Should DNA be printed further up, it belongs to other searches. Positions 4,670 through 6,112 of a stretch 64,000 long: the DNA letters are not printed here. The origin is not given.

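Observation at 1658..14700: Tandem array of three divergent modules: paired SPFH membrane proteins + NBR1-like ectodomain + helical/beta-domain adaptor (candidate undescribed membrane-associated system)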

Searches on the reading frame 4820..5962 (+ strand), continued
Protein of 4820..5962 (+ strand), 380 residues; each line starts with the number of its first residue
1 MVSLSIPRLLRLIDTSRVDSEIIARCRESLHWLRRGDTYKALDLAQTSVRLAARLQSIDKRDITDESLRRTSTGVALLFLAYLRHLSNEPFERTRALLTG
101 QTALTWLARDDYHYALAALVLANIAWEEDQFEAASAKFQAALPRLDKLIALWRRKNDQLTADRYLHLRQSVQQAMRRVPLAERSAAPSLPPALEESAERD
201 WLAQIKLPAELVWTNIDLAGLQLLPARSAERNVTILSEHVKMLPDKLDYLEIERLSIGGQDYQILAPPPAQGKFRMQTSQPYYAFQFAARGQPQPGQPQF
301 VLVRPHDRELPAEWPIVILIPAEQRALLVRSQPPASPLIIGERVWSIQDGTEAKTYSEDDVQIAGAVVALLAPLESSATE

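Call 85: find_encoding_contigs(protein=P0141, flank=10000, max_places=3)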
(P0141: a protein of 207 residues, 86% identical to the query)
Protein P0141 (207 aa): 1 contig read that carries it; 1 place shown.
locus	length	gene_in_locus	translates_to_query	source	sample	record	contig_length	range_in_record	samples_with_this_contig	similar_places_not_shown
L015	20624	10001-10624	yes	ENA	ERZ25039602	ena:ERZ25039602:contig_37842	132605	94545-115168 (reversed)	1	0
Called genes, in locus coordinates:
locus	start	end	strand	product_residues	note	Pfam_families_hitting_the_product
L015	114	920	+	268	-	PF00083:Sugar_tr, PF07690:MFS_1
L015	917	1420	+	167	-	PF00083:Sugar_tr, PF07690:MFS_1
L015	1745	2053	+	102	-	PF11832:DUF3352 (weak)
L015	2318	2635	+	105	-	-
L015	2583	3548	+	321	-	PF11832:DUF3352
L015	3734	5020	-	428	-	PF13481:AAA_25, PF23442:DUF7125 (faint), PF03796:DnaB_C, PF06745:ATPase, PF13191:AAA_16 (faint), PF25199:nSTAND_NTPase5 (weak), PF13541:ChlI (weak), PF05362:Lon_C (weak)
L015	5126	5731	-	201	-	PF05958:tRNA_U5-meth_tr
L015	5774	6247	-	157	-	PF01938:TRAM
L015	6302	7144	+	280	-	-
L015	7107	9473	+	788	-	PF01145:Band_7 (faint), PF16158:N_BRCA1_IG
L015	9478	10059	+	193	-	-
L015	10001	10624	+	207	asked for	-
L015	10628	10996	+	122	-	-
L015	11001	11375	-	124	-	-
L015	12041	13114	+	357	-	-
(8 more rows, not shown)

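Call 91: list_cluster_members(proteins=[P0120, P0100, P0119, P0123, P0053, P0059, P0081, P0129, P0055, P0114])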
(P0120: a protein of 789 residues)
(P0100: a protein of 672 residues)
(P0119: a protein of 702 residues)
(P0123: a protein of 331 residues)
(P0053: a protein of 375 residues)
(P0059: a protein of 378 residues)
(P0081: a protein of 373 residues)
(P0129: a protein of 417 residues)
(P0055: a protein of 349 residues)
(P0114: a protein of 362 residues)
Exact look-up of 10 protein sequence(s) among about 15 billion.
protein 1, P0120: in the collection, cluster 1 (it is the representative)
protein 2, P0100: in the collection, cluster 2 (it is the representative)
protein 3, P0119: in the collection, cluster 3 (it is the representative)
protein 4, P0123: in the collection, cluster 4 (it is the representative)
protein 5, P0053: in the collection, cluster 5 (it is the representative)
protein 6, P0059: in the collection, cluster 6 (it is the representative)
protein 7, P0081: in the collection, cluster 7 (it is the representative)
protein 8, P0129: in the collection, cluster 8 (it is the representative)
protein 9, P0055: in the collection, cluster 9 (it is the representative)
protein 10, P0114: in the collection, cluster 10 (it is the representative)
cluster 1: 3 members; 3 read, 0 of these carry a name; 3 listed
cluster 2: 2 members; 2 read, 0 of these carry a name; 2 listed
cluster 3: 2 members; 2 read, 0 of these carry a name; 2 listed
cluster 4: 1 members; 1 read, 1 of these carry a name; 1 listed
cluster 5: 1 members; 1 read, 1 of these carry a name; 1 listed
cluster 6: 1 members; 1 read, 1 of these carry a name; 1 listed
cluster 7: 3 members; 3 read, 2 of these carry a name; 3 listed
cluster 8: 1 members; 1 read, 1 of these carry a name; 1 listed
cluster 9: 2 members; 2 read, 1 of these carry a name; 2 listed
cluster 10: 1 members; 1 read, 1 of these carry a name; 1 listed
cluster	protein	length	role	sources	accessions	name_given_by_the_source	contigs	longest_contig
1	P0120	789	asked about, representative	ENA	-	-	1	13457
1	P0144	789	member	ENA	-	-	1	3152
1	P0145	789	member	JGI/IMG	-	-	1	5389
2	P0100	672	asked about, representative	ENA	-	-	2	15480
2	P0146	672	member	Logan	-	-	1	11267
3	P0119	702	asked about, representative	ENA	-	-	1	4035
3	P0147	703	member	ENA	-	-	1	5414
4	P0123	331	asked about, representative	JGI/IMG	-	hypothetical protein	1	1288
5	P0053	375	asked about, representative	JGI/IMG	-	hypothetical protein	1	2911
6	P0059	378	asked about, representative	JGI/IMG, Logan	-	hypothetical protein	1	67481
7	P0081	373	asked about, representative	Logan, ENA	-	-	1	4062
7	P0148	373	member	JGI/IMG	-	hypothetical protein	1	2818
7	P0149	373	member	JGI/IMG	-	hypothetical protein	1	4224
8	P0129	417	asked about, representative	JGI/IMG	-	hypothetical protein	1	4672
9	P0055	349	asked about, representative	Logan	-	-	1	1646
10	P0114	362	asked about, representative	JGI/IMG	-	hypothetical protein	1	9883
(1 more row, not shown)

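Call 92: find_encoding_contigs(protein=P0120, flank=8000, max_places=2)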
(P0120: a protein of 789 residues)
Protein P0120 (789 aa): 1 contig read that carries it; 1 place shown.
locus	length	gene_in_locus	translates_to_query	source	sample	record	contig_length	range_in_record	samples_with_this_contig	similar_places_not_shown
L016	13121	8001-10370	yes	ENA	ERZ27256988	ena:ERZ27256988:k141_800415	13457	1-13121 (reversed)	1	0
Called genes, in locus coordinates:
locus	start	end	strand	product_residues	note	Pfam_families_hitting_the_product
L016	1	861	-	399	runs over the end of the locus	?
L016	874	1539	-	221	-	PF02254:TrkA_N, PF02080:TrkA_C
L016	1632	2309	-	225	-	PF02254:TrkA_N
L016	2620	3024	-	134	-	PF03259:Robl_LC7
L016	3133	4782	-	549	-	PF17391:Urocanase_N, PF01175:Urocanase, PF17392:Urocanase_C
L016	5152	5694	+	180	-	-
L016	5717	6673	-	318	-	PF04240:Caroten_synth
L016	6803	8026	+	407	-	PF01145:Band_7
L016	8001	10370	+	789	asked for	PF16158:N_BRCA1_IG, PF01145:Band_7 (faint)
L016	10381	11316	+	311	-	PF00294:PfkB, PF08543:Phos_pyr_kin (weak)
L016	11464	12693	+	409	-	PF13551:HTH_29 (weak), PF13011:LZ_Tnp_IS481 (weak), PF13565:HTH_32 (weak)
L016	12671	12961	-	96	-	-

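Call 94: find_encoding_contigs(protein=P0100, flank=8000, max_places=2)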
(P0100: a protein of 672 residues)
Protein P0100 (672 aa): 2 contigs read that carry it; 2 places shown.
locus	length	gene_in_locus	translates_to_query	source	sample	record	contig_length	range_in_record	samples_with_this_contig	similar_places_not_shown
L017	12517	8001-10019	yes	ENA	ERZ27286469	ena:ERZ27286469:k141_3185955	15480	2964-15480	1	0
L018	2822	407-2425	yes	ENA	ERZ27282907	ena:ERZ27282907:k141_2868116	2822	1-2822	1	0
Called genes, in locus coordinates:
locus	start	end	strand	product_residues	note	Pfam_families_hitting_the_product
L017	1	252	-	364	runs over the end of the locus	PF01938:TRAM (weak), PF13649:Methyltransf_25 (faint), PF05958:tRNA_U5-meth_tr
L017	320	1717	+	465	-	PF01145:Band_7 (weak)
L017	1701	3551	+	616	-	PF16158:N_BRCA1_IG, PF01145:Band_7 (faint)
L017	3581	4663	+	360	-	-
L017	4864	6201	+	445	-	PF01145:Band_7 (faint)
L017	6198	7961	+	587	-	PF16158:N_BRCA1_IG, PF01145:Band_7 (faint)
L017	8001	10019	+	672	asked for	PF00805:Pentapeptide, PF13599:Pentapeptide_4 (weak), PF00805:Pentapeptide, PF13599:Pentapeptide_4 (weak), PF00805:Pentapeptide, PF13599:Pentapeptide_4 (weak), PF00805:Pentapeptide, PF13599:Pentapeptide_4 (weak), +2 more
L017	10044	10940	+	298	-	PF04227:Indigoidine_A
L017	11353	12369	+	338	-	PF00595:PDZ, PF04495:GRASP55_65 (faint), PF13180:PDZ_2, PF14685:PDZ_Tricorn (faint), PF17820:PDZ_6, PF00595:PDZ, PF13180:PDZ_2, PF17820:PDZ_6, +1 more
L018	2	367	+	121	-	?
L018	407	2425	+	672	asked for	PF00805:Pentapeptide, PF13599:Pentapeptide_4 (weak), PF00805:Pentapeptide, PF13599:Pentapeptide_4 (weak), PF00805:Pentapeptide, PF13599:Pentapeptide_4 (weak), PF00805:Pentapeptide, PF13599:Pentapeptide_4 (weak), +2 more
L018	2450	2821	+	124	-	?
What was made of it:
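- An intact A-like plus B-type tandem exists in L017 (call 94).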

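Call 95: find_encoding_contigs(protein=P0059, flank=9000, max_places=2)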
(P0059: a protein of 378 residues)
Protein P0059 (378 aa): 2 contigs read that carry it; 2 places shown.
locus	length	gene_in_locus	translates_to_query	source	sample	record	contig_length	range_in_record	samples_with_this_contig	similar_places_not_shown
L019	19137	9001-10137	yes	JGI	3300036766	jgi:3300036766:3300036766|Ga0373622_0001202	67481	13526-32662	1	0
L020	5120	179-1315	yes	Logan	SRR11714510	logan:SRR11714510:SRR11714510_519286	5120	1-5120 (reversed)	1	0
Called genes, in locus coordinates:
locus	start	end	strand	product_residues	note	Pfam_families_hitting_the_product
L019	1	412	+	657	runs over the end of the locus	PF11832:DUF3352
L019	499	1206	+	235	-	-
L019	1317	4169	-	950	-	PF18073:Zn_ribbon_LapB, PF06745:ATPase (faint), PF14890:Intein_splicing, PF14528:LAGLIDADG_3, PF13481:AAA_25, PF13541:ChlI (weak), PF05362:Lon_C (faint)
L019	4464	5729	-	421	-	PF01938:TRAM (weak), PF08241:Methyltransf_11 (faint), PF05958:tRNA_U5-meth_tr, PF13649:Methyltransf_25 (weak), PF13847:Methyltransf_31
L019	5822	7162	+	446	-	-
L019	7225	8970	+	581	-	PF16158:N_BRCA1_IG, PF01145:Band_7 (weak)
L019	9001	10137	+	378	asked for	-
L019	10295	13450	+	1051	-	PF05729:NACHT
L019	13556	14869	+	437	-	-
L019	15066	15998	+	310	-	PF04227:Indigoidine_A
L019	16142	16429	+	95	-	PF04365:BrnT_toxin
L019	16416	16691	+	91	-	PF12441:CopG_antitoxin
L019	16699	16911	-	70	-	-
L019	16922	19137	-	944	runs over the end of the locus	PF01590:GAF, PF13185:GAF_2, PF13492:GAF_3, PF01590:GAF, PF13185:GAF_2, PF13492:GAF_3, PF01590:GAF, PF13185:GAF_2, +4 more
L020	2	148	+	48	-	?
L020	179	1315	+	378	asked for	-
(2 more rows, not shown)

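Call 112: search_protein_families(library=pfam, proteins=[P0129, P0123, P0096, P0094, P0105, P0113, P0095, P0084, P0087, P0054], max_evalue=0.01)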
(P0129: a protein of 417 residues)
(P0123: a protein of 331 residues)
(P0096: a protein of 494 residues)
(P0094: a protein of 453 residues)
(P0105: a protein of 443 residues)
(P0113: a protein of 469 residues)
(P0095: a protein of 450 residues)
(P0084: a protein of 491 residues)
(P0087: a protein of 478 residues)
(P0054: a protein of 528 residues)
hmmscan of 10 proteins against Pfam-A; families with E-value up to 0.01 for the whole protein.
P0129 (417 aa): 1 family
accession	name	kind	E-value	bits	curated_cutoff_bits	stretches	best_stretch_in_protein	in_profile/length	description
PF19960.5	EAD7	-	1.3e-12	47.8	32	1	16-76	1-61/62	Effector-associated domain 7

P0123 (331 aa): 0 families

P0096 (494 aa): 1 family
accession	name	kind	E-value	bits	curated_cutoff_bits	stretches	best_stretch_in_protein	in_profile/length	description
PF13545.12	HTH_Crp_2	-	0.0048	17.3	27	0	23-57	22-56/70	Crp-like helix-turn-helix domain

P0094 (453 aa): 1 family
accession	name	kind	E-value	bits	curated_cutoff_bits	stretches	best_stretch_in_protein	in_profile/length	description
PF19960.5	EAD7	-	3.9e-15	55.8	32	1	7-66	1-60/62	Effector-associated domain 7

P0105 (443 aa): 2 families
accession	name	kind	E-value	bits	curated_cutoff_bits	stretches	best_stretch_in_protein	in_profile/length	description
PF19960.5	EAD7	-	7.7e-18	64.5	32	1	7-68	1-62/62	Effector-associated domain 7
PF13424.12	TPR_12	-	4.4e-05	24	30.1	0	164-215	19-74/77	Tetratricopeptide repeat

P0113 (469 aa): 4 families
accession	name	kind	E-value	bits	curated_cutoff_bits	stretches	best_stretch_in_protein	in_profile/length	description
PF00717.28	Peptidase_S24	-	4.8e-08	33.2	23.3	1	343-389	29-74/116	Peptidase S24-like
PF04212.24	MIT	-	0.0032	18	30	0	3-36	17-53/66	MIT (microtubule interacting and transport) domain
PF10502.14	Peptidase_S26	-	0.0032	17.9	22.9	1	352-386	26-52/168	Signal peptidase, peptidase S26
PF17969.6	Ldt_C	-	0.0086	17.2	26.8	0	232-256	2-26/67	L,D-transpeptidase C-terminal domain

P0095 (450 aa): 1 family
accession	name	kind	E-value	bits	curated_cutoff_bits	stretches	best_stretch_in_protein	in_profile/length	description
PF19960.5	EAD7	-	7.9e-16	58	32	1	7-68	1-62/62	Effector-associated domain 7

P0084 (491 aa): 1 family
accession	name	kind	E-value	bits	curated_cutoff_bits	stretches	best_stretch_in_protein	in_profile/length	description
PF01025.24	GrpE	-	3.8e-13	49.9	25.8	1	378-491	64-165/165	GrpE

P0087 (478 aa): 1 family
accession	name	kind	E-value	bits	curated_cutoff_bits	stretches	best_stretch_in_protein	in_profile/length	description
PF01025.24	GrpE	-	6.6e-06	26.3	25.8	1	378-477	63-164/165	GrpE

P0054 (528 aa): 1 family
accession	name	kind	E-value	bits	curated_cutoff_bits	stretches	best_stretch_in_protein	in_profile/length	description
PF01025.24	GrpE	-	2.3e-11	44.1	25.8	1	413-516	65-164/165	GrpE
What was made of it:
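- On Peptidase S24 (LexA-like): Only the outlier P0113 passes (call 112).
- Three family members carry a C-terminal GrpE domain (call 112).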

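Call 114: list_cluster_members(proteins=[P0094, P0095, P0105, P0054, P0084, P0087, P0113, P0096, P0073, P0064])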
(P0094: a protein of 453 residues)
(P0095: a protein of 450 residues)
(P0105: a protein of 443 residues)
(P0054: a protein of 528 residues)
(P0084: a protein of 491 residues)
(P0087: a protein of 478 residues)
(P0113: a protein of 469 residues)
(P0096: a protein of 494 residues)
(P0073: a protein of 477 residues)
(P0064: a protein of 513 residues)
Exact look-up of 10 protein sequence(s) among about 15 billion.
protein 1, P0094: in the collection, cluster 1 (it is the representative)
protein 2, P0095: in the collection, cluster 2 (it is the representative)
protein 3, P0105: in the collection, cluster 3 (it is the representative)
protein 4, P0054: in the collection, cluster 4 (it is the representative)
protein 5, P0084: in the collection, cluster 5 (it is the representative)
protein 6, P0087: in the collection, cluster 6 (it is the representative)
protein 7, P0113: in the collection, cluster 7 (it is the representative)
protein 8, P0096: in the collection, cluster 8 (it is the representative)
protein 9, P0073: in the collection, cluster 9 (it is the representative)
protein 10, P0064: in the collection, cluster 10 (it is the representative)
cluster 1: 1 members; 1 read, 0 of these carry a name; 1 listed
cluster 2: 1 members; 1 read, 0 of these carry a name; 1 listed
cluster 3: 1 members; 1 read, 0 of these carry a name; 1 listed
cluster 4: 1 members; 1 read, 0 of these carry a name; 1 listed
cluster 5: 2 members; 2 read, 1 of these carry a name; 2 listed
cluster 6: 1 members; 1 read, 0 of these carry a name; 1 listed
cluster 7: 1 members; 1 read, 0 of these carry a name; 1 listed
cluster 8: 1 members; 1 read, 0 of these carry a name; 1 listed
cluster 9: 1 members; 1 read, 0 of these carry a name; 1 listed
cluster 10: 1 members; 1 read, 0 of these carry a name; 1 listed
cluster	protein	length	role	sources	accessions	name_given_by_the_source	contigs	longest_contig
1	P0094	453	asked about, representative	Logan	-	-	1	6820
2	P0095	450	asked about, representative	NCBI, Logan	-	-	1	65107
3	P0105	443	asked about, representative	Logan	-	-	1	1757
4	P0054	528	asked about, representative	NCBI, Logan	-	-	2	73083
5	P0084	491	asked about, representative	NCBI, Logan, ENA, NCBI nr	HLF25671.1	MAG TPA: nucleotide exchange factor GrpE [Anaerolineae bacterium] | nucleotide exchange factor GrpE [Anaerolineae bacterium]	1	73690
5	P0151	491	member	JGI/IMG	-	-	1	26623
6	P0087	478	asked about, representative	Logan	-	-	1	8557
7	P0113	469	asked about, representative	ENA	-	-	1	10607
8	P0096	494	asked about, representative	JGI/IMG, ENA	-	-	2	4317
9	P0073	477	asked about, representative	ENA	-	-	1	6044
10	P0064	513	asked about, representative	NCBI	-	-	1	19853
